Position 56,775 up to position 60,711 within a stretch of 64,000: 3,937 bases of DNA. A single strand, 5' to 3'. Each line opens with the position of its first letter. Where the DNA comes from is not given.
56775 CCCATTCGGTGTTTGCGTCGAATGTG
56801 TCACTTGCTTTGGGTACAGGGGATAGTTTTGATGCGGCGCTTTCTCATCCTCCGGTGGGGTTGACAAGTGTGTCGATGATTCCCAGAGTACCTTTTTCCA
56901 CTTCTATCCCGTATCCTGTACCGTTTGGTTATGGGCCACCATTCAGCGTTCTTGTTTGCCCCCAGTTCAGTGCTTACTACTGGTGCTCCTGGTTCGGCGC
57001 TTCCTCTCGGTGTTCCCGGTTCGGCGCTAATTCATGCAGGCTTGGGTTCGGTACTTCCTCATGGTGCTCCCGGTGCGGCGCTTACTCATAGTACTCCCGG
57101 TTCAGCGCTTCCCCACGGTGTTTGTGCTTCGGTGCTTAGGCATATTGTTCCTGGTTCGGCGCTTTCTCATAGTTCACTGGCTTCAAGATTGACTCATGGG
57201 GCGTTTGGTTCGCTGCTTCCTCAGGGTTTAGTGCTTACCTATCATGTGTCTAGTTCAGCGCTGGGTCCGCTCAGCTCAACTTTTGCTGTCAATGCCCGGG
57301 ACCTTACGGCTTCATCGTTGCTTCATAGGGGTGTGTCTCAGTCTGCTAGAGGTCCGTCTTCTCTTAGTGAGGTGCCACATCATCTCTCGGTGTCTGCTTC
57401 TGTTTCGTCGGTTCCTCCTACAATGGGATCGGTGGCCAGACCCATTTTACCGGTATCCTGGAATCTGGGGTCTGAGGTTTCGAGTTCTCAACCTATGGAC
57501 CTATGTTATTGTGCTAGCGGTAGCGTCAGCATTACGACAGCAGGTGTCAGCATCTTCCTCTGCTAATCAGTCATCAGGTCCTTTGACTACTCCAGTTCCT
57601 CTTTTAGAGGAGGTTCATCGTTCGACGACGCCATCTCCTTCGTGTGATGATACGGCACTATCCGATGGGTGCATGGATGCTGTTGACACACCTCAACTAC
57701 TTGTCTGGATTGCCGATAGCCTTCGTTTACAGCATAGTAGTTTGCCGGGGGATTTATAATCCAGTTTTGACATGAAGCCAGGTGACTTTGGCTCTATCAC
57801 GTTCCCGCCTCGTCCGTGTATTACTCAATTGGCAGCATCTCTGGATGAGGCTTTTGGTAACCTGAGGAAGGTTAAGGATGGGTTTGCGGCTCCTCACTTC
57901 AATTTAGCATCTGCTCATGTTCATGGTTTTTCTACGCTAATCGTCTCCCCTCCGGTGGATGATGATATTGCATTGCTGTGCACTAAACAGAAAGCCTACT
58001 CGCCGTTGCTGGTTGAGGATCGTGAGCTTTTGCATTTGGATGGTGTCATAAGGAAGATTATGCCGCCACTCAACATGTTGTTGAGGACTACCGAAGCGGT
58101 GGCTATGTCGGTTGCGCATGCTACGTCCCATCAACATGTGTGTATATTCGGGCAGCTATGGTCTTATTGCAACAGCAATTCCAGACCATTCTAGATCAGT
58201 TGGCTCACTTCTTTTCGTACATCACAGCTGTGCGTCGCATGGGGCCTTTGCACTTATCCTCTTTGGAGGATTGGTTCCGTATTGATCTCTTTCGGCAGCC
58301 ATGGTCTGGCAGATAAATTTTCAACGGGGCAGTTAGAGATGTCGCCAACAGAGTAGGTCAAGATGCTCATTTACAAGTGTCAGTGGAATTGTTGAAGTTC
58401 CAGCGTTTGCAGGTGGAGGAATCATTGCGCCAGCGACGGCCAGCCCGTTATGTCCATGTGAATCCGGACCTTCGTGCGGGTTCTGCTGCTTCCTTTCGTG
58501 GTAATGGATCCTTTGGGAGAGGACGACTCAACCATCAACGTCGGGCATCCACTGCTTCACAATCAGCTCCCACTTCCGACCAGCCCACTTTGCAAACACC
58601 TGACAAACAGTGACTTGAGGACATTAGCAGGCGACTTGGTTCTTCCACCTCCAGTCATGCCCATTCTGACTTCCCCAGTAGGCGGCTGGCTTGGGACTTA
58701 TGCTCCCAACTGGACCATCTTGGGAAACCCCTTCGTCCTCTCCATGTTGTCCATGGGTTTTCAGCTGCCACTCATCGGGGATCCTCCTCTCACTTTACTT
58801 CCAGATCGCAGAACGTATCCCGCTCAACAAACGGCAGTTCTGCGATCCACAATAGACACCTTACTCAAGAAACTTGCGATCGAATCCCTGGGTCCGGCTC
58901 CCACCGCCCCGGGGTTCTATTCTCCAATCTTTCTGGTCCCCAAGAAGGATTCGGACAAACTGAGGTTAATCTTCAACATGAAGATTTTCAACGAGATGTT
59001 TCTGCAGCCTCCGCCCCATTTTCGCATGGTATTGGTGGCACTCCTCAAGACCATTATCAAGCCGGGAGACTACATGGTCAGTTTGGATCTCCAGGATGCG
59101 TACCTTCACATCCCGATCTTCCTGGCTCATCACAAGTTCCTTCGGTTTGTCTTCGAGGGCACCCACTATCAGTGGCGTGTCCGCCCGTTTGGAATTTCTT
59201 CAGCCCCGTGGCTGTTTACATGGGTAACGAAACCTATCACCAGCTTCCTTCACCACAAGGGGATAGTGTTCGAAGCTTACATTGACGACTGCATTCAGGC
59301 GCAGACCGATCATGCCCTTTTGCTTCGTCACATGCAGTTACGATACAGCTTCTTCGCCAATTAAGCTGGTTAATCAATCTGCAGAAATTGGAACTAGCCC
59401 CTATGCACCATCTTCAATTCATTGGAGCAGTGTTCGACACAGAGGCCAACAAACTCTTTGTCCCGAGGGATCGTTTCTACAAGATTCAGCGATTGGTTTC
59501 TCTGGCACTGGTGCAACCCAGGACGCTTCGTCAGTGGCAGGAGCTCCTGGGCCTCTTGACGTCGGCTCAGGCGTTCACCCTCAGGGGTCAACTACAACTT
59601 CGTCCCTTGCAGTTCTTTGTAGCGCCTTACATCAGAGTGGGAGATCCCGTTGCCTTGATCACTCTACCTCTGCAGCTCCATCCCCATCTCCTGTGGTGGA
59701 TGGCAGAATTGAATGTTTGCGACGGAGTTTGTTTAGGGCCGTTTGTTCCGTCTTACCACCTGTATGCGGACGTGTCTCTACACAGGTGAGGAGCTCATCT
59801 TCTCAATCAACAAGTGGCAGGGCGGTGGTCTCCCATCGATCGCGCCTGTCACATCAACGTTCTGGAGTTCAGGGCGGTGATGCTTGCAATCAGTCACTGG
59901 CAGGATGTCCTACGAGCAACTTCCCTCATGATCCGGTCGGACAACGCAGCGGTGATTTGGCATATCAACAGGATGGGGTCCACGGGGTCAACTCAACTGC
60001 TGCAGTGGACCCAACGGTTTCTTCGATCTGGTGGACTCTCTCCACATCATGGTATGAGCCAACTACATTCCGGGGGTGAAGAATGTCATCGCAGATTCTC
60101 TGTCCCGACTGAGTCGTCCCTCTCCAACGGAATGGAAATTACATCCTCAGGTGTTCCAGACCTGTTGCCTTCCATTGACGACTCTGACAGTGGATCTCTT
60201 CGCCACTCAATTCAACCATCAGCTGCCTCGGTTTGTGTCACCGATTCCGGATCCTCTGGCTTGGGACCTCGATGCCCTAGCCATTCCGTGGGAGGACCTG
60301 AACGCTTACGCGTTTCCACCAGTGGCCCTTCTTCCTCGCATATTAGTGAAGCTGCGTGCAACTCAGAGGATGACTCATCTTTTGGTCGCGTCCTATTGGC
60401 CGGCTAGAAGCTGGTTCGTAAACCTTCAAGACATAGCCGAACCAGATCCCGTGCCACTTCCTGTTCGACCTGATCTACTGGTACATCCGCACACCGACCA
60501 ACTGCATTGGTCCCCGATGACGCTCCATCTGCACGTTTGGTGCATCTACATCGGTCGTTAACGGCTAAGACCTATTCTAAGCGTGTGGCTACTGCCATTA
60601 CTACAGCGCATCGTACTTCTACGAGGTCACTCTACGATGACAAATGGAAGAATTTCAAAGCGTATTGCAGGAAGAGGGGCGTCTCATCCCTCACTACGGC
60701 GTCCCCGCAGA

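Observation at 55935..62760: Near-complete DIRS-like retrotransposon with textbook ITR plus ICR architecture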

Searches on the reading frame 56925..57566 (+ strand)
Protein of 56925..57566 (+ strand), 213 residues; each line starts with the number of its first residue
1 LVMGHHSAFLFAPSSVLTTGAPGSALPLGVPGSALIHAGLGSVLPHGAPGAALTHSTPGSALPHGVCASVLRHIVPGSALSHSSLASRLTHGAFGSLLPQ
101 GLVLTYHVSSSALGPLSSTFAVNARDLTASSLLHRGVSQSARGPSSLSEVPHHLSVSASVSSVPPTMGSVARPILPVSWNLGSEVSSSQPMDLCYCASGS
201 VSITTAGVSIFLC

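Call 4: search_protein_families(library=pfam, proteins=[window:56925-57566:+], max_evalue=0.1)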
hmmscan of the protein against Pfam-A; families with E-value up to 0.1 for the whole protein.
window:56925-57566:+ (213 aa): 0 families

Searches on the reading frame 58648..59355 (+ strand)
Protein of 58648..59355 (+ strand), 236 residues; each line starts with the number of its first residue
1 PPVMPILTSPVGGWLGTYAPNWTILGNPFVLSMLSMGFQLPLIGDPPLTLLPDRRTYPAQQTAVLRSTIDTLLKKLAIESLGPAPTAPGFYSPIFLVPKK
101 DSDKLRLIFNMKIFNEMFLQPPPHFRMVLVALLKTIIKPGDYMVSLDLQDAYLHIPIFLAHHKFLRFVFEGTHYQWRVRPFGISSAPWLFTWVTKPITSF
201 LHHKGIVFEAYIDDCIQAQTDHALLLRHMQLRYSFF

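Call 37: find_related_loci(query=window:58648-59355:+, collection=metagenome_contigs, flank=8000)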
Query window:58648-59355:+ (236 aa) in metagenome_contigs; peptide patterns used: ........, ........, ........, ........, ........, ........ (x = any residue, [..] = any of these).
84 stretches matched a pattern; 2 encode a relative of the query (tblastn E <= 1e-3); 2 distinct loci.
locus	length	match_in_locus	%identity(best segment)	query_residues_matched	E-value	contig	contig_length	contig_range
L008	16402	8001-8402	27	58-217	4e-7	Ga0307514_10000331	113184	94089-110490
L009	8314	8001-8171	29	143-217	7e-6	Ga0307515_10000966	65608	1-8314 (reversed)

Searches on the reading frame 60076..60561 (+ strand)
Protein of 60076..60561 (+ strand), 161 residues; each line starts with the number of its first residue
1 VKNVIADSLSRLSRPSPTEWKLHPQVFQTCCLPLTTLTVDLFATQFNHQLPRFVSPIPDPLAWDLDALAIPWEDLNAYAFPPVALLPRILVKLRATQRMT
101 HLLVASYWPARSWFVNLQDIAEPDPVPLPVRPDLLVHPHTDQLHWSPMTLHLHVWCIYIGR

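Call 4: search_protein_families(library=pfam, proteins=[window:60076-60561:+], max_evalue=0.1)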
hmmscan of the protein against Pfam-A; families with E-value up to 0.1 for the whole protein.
window:60076-60561:+ (161 aa): 0 families

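Call 44: search_solved_structures(query=A2, max_evalue=10, show_alignments=2)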
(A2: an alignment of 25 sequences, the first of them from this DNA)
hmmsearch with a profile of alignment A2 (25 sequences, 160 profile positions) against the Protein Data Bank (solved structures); distinct sequences matched with E-value up to 10: 5.
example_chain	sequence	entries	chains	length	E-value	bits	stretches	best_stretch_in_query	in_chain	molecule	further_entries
4bcq_B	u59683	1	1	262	0.17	14.7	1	23-143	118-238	CYCLIN-A2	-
3aof_A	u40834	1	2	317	1.1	12.1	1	70-95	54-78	Endoglucanase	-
3azr_A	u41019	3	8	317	1.1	12.1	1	70-95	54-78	Endoglucanase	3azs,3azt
3amc_A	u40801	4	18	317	1.1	12.1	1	70-95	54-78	Endoglucanase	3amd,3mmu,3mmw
3amg_A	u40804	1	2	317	1.2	12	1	70-95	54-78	Endoglucanase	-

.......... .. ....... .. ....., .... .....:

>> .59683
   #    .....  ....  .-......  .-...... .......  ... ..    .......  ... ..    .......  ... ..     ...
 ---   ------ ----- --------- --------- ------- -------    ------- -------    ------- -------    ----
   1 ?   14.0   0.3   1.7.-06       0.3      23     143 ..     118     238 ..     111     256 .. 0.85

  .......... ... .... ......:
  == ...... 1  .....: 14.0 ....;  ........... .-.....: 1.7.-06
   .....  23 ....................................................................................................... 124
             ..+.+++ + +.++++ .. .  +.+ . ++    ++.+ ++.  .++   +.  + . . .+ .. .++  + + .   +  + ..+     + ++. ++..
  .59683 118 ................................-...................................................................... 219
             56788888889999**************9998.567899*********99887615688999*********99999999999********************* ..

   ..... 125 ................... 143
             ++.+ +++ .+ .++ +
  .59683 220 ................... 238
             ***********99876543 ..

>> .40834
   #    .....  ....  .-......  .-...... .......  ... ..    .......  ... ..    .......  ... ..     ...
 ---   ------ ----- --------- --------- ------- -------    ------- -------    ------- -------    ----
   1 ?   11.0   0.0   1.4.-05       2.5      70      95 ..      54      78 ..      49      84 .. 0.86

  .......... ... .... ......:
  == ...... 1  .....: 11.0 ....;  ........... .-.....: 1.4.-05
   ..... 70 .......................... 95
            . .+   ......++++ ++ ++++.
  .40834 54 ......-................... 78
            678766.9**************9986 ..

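Call 45: search_protein_families(library=pfam, alignment_id=A2, max_evalue=0.01)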
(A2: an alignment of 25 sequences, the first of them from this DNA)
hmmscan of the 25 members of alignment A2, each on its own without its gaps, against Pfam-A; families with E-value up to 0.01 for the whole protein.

A. member 1, seq(161 aa): 0 families

B. families by the number of members that match (of 25 scanned): 2 families
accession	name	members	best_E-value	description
PF05869.16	Dam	9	6.6e-07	DNA N-6-adenine-methyltransferase (Dam)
PF12237.13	PCIF1_WW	4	5.3e-05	Phosphorylated CTD interacting factor 1 WW domain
